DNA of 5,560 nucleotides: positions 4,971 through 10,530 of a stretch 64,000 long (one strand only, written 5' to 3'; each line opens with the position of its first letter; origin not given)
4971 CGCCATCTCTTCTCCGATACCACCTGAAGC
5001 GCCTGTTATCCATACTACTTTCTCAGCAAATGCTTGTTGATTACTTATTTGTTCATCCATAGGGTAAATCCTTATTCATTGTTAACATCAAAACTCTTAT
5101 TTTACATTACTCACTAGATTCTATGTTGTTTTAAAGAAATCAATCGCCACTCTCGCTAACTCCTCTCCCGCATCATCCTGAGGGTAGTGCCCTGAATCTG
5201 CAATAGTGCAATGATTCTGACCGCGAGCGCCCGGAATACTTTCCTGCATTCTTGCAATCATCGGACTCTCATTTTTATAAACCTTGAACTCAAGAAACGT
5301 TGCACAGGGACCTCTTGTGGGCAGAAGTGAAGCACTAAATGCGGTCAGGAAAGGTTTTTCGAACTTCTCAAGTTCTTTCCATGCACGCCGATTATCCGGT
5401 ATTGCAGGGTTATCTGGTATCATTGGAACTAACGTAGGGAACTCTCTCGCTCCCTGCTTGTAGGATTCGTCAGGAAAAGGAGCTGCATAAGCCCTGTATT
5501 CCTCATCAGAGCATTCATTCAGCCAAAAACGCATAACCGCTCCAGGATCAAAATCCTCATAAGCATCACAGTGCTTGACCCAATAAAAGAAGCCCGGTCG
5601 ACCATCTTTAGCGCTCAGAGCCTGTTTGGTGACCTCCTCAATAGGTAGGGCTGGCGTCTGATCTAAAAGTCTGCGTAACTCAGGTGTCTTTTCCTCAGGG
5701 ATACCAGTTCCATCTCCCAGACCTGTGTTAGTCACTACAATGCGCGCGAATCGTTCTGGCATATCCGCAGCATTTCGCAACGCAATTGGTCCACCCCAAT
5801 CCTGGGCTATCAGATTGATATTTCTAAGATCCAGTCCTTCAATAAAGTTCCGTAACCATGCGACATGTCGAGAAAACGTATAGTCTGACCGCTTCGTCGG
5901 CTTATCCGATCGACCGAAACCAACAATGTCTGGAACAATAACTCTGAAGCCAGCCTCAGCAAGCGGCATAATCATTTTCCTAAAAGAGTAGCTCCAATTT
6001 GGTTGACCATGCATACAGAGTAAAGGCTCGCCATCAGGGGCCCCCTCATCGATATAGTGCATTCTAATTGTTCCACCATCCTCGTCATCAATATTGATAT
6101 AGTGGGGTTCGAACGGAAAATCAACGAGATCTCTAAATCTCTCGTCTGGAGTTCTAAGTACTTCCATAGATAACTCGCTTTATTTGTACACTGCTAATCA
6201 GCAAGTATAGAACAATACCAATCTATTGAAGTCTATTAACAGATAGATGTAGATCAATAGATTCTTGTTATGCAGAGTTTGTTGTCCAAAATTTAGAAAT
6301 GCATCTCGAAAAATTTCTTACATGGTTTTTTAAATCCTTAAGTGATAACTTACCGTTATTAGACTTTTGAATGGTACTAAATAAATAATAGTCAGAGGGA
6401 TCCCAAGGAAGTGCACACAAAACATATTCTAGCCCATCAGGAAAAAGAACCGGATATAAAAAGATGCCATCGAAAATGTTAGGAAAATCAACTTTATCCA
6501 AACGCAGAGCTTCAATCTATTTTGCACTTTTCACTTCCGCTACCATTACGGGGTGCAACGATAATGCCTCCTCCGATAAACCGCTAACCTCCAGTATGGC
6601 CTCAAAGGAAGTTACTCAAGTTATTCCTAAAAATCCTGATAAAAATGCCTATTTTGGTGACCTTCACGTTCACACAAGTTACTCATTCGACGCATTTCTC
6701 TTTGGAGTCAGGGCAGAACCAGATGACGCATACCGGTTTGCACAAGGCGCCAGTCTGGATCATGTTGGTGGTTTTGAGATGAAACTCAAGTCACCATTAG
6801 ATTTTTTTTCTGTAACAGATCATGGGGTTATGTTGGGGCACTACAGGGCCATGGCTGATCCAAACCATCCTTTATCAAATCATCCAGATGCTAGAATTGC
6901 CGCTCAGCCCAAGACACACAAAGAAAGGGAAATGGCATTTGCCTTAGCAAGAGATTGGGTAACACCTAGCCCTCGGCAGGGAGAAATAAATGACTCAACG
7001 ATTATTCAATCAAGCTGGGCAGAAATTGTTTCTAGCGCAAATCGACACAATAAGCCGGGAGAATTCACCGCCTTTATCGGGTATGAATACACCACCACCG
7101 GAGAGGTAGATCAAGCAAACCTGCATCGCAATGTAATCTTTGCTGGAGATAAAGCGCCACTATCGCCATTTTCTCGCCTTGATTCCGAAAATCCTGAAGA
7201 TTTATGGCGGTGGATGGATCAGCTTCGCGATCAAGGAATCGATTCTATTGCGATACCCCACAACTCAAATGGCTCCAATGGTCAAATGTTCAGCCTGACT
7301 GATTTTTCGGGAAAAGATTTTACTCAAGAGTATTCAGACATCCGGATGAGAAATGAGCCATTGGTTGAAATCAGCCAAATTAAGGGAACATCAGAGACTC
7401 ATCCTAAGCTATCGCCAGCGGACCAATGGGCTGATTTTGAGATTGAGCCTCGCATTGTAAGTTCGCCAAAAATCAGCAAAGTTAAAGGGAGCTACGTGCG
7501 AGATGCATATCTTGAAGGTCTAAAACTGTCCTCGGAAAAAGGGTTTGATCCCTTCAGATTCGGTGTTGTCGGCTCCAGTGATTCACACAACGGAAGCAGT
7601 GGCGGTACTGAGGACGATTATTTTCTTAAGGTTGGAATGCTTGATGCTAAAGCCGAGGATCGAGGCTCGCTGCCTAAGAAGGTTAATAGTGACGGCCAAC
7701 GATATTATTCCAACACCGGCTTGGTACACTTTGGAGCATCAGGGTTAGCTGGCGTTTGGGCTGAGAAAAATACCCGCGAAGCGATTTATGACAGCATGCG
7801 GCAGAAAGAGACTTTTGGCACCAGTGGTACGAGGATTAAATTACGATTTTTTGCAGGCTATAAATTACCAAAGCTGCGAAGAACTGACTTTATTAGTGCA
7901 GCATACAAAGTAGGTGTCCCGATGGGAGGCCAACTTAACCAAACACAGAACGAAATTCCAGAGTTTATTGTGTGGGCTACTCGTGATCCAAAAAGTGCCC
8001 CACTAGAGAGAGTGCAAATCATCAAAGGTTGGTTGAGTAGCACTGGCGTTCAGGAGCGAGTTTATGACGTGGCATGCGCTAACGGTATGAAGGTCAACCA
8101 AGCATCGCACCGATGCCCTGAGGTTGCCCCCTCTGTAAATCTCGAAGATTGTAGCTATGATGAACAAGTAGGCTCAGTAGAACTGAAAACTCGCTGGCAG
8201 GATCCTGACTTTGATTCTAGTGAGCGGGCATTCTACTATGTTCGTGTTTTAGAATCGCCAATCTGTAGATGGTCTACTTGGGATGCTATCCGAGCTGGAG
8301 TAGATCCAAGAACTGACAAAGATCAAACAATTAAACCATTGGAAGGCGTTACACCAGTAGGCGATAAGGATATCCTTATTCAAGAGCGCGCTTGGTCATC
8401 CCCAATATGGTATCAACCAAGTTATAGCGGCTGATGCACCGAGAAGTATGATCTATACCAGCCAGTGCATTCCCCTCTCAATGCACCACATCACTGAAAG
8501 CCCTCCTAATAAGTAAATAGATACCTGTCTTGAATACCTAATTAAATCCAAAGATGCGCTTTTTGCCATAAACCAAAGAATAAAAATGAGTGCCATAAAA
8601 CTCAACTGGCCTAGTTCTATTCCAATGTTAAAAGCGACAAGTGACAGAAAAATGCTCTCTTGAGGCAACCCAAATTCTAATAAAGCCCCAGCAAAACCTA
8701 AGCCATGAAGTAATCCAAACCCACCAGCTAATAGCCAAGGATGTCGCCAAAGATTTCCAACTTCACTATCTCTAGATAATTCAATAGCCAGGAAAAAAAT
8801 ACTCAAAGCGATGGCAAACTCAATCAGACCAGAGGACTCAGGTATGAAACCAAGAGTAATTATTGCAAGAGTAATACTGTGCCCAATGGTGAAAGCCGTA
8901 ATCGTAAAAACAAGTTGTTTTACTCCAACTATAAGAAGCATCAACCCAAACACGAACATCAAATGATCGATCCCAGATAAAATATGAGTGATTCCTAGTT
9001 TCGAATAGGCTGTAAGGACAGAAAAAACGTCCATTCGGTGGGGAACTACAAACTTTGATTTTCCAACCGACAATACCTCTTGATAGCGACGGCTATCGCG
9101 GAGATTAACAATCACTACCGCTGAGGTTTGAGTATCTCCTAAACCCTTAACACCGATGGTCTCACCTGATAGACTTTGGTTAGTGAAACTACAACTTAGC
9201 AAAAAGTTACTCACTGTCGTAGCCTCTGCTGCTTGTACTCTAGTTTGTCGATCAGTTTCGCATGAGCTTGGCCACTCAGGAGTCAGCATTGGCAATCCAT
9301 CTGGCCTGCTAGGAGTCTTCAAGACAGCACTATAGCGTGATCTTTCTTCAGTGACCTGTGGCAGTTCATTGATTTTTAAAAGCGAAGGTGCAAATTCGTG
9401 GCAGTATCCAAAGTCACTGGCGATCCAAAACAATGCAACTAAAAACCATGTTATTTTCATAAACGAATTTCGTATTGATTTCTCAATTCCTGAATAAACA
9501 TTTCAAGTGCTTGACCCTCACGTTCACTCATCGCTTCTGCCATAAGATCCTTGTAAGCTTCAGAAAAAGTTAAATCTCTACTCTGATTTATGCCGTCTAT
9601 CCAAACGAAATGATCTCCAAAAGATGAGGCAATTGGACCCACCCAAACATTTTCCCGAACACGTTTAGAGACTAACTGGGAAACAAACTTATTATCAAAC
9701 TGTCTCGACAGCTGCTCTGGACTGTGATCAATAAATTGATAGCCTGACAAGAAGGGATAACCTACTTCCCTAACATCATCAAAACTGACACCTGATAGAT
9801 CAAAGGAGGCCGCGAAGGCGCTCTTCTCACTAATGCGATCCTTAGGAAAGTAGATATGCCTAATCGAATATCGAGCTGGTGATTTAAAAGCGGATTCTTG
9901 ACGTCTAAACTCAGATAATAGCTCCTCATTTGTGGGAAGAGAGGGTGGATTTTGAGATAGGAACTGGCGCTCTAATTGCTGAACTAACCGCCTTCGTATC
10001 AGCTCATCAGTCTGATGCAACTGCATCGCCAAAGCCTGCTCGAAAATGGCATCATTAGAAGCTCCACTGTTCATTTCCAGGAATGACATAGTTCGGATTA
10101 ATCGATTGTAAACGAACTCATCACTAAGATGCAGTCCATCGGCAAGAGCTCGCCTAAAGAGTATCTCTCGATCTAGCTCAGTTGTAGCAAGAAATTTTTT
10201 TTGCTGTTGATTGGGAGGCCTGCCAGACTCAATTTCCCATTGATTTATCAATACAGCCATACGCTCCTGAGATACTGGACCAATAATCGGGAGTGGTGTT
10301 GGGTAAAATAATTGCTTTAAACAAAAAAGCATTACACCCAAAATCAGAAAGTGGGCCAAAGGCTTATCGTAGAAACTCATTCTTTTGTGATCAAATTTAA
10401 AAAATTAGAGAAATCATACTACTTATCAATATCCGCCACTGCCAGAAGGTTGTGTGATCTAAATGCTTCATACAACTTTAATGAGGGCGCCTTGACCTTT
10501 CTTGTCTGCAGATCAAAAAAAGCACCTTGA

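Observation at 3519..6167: Apparently native operon coupling a haloalkane dehalogenase, an SDR and a halohydrin dehalogenase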

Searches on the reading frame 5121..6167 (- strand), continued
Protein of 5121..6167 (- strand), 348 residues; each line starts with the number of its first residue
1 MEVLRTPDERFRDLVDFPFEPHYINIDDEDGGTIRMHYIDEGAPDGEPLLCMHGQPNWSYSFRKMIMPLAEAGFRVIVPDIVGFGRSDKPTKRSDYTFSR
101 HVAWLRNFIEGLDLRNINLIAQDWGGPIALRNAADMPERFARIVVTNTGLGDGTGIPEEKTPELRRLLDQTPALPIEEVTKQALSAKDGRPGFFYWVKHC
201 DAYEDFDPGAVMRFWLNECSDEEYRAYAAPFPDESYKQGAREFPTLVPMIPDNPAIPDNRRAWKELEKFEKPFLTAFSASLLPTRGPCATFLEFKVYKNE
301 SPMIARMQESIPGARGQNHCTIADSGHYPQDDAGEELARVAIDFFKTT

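Call 56: search_protein_families(library=pfam, proteins=[L088:2740-3912:+, L088:5960-6715:-, L086:463-2262:+], max_evalue=0.001)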
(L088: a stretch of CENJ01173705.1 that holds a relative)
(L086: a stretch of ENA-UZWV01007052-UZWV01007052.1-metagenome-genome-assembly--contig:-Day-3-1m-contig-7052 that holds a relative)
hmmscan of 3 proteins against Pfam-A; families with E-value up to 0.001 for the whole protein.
L088:2740-3912:+ (390 aa): 4 families
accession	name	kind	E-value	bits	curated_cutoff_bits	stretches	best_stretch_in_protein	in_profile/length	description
PF01070.24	FMN_dh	-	8.2e-126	420.2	24.9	1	22-386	1-349/350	FMN-dependent dehydrogenase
PF00478.31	IMPDH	-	7.3e-05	22.4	25.6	0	310-341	207-238/345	IMP dehydrogenase / GMP reductase domain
PF01645.23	Glu_synthase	-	8e-05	22.4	20.4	0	308-347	273-312/369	Conserved region in glutamate synthase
PF05690.20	ThiG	-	0.00058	19.7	23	0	262-283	183-204/247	Thiazole biosynthesis protein ThiG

L088:5960-6715:- (251 aa): 6 families
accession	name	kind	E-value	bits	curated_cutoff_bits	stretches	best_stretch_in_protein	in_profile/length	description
PF13417.12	GST_N_3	-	3.2e-10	40.6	22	1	9-87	1-71/75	Glutathione S-transferase, N-terminal domain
PF00043.30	GST_C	-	2.9e-08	34.3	20.7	1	153-204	39-89/93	Glutathione S-transferase, C-terminal domain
PF13410.11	GST_C_2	-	8.6e-08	32.6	24.9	1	141-202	8-68/69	Glutathione S-transferase, C-terminal domain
PF13409.12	GST_N_2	-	7.8e-07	30.1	25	1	23-85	10-69/70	Glutathione S-transferase, N-terminal domain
PF02798.26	GST_N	-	1.6e-05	25.6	20.9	1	9-83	5-74/76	Glutathione S-transferase, N-terminal domain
PF14497.11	GST_C_3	-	0.00017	22.2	21.6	1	145-205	32-92/104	Glutathione S-transferase, C-terminal domain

L086:463-2262:+ (599 aa): 4 families
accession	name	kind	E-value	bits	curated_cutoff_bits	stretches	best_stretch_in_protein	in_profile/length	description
PF00135.34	COesterase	-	2.9e-110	370.1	27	1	67-561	3-512/515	Carboxylesterase family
PF20434.5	BD-FAE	-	4.5e-09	36.6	26.8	1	161-263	8-101/215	BD-FAE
PF07859.19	Abhydrolase_3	-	2.7e-05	24.5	25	1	229-262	49-82/210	alpha/beta hydrolase fold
PF00326.27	Peptidase_S9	-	0.00013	22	22.6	1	219-303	35-114/213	Prolyl oligopeptidase family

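Call 76: predict_structure(alignment_id=A4)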
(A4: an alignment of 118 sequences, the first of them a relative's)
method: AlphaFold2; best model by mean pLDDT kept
length: 330 residues; sequences in the alignment: 118
mean_pLDDT: 95.5   pTM: 0.94
mean pLDDT of the five models: 95.5, 95.4, 94.9, 94.2, 93.9
residues with pLDDT >= 90: 304; 70-90: 23; 50-70: 3; < 50: 0
segments of 3 or more residues with pLDDT < 50: none
pLDDT, mean of each block of 10 residues (from residue 1): 96 96 89 93 98 97 99 99 98 95 97 98 97 99 97 93 95 96 82 95 97 96 98 97 92 96 99 95 88 97 93 97 98
secondary structure, 60 per line:
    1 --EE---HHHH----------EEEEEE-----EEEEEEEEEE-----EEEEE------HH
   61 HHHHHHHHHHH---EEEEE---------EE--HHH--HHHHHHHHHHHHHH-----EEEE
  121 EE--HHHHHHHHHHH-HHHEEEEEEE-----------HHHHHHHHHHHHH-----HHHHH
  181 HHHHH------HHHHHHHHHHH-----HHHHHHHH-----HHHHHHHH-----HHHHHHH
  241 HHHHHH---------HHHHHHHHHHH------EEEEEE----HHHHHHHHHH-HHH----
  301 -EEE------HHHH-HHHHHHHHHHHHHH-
elements in order: H8-11 E22-27 E33-42 E48-52 H59-71 E75-79 H98-111 E117-122 H125-135 E140-146 H158-170 H176-185 H192-202 H208-215 H221-228 H234-246 H256-266 E273-278 H283-292 E302-304 H311-314 H316-329

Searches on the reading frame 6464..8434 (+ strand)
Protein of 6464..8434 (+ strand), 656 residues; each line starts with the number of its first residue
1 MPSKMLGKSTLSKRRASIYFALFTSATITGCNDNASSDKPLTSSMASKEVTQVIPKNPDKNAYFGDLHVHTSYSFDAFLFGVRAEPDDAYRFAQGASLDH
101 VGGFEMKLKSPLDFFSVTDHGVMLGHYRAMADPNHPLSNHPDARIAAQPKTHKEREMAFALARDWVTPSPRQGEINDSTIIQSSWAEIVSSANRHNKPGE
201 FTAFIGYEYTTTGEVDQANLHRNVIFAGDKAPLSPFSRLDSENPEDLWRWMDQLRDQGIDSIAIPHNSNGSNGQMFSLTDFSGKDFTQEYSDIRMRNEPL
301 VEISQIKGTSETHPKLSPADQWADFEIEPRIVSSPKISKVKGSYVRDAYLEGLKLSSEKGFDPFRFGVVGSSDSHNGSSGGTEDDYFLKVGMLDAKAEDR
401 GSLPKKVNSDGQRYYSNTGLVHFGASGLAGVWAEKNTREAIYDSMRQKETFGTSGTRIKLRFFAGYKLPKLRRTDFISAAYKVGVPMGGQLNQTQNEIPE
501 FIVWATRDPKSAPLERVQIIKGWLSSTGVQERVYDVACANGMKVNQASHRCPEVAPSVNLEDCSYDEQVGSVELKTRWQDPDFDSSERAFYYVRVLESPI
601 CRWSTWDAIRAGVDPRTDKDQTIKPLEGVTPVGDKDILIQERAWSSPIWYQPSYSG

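Call 3: search_protein_families(library=pfam, proteins=[window:6464-8434:+], max_evalue=0.01)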
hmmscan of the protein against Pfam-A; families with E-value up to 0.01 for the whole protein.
window:6464-8434:+ (656 aa): 1 family
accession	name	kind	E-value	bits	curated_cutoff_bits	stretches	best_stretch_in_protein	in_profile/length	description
PF12228.14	DUF3604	-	6.1e-214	712.3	20.4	1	57-652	1-591/591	Protein of unknown function (DUF3604)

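Call 4: search_protein_families(library=ncbifam, proteins=[window:6464-8434:+], max_evalue=0.01)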
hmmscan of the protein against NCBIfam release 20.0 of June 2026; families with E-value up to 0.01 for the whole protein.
window:6464-8434:+ (656 aa): 0 families

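Call 52: search_solved_structures(query=window:6464-8434:+, max_evalue=0.01)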
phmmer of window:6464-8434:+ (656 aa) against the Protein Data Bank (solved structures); distinct sequences matched with E-value up to 0.01: 0.

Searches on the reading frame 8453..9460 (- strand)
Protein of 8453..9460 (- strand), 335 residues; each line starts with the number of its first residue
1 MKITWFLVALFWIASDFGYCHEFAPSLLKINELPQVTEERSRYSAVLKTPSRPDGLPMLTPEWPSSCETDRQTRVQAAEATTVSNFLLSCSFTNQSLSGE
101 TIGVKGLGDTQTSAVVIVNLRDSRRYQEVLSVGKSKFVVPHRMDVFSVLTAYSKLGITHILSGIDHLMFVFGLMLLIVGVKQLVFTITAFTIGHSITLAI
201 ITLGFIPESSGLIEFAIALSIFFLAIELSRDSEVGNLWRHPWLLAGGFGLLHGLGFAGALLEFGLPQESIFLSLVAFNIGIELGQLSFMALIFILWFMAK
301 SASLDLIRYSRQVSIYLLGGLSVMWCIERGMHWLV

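Call 39: search_protein_families(library=pfam, proteins=[window:8453-9460:-], max_evalue=0.001)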
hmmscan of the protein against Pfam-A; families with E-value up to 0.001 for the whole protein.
window:8453-9460:- (335 aa): 2 families
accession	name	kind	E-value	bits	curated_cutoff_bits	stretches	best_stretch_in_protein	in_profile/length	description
PF13795.12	HupE_UreJ_2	-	1e-41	142.7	24.5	1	152-300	1-153/156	HupE / UreJ protein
PF04955.18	HupE_UreJ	-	0.00061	19.8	23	1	156-262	25-128/179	HupE / UreJ protein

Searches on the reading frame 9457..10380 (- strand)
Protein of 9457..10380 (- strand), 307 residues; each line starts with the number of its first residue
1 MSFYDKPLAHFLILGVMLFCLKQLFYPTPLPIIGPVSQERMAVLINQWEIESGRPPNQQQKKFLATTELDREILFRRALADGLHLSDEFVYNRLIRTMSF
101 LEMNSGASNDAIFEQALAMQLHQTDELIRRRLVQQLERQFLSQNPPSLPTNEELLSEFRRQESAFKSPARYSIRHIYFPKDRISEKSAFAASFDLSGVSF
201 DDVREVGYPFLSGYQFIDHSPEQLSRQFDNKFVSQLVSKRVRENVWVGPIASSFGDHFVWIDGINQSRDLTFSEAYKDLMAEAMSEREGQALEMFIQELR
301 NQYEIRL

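Call 39: search_protein_families(library=pfam, proteins=[window:9457-10380:-], max_evalue=0.001)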
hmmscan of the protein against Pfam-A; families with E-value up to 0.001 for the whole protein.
window:9457-10380:- (307 aa): 1 family
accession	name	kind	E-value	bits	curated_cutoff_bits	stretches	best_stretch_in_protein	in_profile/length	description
PF13145.12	Rotamase_2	-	2.6e-06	28.7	27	1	149-275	1-119/121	PPIC-type PPIASE domain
